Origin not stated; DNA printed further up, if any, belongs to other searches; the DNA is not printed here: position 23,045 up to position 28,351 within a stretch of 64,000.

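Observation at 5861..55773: A mosaic of stuttered words, long hairpins and mini-palindromes fills at least 12 intergenic gaps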

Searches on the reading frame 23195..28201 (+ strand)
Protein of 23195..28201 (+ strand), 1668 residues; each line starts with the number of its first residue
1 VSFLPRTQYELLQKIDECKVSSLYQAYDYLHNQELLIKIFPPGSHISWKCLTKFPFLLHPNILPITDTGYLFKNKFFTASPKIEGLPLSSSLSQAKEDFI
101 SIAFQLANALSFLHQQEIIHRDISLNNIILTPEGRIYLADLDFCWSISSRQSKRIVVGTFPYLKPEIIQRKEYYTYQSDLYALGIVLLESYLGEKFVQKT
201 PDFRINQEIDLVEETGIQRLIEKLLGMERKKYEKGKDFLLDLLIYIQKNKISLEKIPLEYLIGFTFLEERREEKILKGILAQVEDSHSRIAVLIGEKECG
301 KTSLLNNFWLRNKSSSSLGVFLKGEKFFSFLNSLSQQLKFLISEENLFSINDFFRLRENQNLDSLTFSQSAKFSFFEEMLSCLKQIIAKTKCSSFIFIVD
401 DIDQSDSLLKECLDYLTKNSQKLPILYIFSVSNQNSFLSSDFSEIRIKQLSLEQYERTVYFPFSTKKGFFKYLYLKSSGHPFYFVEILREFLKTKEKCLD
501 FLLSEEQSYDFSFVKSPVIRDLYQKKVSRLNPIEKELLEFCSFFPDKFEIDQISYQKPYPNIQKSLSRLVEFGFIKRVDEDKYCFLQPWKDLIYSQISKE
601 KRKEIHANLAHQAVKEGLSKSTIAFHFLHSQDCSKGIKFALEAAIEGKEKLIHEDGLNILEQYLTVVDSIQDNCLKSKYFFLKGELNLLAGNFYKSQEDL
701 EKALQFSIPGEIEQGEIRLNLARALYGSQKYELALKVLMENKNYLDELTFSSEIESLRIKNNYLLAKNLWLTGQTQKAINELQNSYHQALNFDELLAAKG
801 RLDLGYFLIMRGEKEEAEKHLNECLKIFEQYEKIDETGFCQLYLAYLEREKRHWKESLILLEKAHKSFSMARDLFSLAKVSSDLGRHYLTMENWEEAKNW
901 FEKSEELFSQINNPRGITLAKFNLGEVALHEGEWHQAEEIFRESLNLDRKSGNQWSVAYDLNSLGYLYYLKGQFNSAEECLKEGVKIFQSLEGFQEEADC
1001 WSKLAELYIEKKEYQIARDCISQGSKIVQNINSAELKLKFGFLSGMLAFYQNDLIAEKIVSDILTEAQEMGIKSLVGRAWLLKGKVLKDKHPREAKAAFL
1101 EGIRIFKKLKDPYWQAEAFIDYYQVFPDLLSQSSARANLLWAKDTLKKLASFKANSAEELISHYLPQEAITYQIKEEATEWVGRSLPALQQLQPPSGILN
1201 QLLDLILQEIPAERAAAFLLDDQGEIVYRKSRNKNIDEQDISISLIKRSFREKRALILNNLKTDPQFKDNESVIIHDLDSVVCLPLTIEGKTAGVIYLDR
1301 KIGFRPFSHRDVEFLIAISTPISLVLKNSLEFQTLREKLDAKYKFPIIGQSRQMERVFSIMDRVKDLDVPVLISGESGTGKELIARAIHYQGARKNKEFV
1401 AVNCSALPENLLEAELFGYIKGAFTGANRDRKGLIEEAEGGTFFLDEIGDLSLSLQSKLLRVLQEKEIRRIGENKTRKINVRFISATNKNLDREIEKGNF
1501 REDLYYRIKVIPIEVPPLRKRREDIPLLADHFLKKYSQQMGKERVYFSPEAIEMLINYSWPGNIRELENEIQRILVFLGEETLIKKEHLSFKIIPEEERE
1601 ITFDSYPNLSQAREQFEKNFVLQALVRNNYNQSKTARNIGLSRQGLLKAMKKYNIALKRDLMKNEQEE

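Call 10: search_protein_families(library=pfam, proteins=[window:23195-28201:+])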
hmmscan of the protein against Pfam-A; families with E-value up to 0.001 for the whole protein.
window:23195-28201:+ (1668 aa): 30 families (the best 25 are shown)
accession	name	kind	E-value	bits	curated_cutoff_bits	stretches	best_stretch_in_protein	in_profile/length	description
PF00158.32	Sigma54_activat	-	5.7e-72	241.3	20.2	1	1347-1514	1-168/168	Sigma-54 interaction domain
PF25601.1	AAA_lid_14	-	7e-25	87.1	27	1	1519-1599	1-80/87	AAA+ ATPase lid domain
PF13424.12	TPR_12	-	8.1e-25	87.3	30.1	2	923-989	8-76/77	Tetratricopeptide repeat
PF00069.31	Pkinase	-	1.1e-23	84.4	31.7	1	88-255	85-256/263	Protein kinase domain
PF14532.12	Sigma54_activ_2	-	5.2e-23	82.2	25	1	1348-1518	1-138/138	Sigma-54 interaction domain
PF07719.23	TPR_2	-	7.3e-18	63.6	27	0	920-950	3-33/34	Tetratricopeptide repeat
PF17874.7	TPR_MalT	-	2.6e-15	57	45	1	874-1020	36-183/336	MalT-like TPR region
PF07714.23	PK_Tyr_Ser-Thr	-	2.7e-15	56.8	23.1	1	95-205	100-213/258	Protein tyrosine and serine/threonine kinase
PF13185.12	GAF_2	-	3.6e-13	50.3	28.6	1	1196-1326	5-135/136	GAF domain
PF00515.34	TPR_1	-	3.9e-12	45.9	27.8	0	961-988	4-31/34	Tetratricopeptide repeat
PF13191.12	AAA_16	-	3.1e-11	44.5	32.6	1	272-426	7-165/167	AAA ATPase domain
PF01590.32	GAF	-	6.2e-10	40.2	22.4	1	1197-1324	4-131/133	GAF domain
PF14559.12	TPR_19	-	1.3e-09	38.7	25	0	973-1030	6-57/68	Tetratricopeptide repeat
PF17667.7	Pkinase_fungal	-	2e-09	37.1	24.1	1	110-181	299-377/387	Fungal protein kinase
PF02954.25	HTH_8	-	7.3e-09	35.7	22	1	1613-1653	2-42/42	Bacterial regulatory protein, Fis family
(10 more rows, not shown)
